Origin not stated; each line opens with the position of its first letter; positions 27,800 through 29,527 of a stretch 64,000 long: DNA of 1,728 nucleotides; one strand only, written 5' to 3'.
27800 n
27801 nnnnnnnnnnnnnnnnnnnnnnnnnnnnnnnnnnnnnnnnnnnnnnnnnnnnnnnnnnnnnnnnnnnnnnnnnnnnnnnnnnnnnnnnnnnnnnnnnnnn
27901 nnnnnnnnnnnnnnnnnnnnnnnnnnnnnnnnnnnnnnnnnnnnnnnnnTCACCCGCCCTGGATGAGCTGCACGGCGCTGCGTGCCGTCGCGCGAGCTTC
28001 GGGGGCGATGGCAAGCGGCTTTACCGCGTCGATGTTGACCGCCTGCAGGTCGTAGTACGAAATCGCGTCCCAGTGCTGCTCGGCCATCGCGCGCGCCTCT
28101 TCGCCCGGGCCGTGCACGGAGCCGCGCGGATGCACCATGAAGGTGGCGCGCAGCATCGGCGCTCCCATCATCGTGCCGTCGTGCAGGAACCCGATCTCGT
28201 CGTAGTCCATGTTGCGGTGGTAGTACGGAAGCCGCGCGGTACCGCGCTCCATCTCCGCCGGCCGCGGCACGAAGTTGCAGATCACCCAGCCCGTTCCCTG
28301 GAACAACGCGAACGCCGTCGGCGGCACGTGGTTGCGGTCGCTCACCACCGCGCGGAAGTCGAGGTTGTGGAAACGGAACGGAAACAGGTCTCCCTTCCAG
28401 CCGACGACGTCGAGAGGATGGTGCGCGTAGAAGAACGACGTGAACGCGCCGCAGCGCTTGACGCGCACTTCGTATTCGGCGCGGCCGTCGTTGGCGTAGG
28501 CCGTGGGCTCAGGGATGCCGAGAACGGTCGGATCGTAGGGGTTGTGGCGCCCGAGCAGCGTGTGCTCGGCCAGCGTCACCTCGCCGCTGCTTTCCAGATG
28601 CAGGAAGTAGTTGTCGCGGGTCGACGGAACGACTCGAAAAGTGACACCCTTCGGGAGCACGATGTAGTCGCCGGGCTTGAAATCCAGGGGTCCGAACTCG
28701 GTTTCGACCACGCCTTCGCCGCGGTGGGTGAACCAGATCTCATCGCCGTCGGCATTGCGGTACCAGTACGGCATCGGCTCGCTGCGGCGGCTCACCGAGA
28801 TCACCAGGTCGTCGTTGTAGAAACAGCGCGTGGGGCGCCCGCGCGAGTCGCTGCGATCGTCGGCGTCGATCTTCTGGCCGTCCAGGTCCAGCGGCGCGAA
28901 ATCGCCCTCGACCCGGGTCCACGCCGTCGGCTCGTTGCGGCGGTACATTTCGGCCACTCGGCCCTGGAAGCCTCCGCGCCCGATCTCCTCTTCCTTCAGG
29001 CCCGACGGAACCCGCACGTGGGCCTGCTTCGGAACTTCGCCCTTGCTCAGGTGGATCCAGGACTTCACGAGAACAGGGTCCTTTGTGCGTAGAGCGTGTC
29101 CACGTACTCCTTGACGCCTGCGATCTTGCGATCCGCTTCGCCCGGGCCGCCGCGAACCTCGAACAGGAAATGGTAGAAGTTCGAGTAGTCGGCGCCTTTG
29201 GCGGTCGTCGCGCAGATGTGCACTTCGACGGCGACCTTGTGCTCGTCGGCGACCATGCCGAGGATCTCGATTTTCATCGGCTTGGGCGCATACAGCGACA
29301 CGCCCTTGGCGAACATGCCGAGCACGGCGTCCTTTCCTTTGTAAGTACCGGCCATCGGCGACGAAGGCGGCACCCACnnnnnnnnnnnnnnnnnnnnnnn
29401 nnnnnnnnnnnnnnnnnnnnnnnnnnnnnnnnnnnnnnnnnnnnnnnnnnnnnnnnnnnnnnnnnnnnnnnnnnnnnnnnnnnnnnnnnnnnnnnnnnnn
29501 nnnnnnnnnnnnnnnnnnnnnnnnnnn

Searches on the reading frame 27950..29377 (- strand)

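Call 8: search_protein_families(library=pfam, proteins=[window:27950-29377:-])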
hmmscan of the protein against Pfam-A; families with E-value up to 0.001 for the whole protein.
window:27950-29377:- (475 aa): 1 family
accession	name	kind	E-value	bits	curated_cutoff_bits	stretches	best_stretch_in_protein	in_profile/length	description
PF20510.4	HgmA_N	-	3e-13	50.1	20.2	1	205-336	140-271/273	Homogentisate 1,2-dioxygenase N-terminal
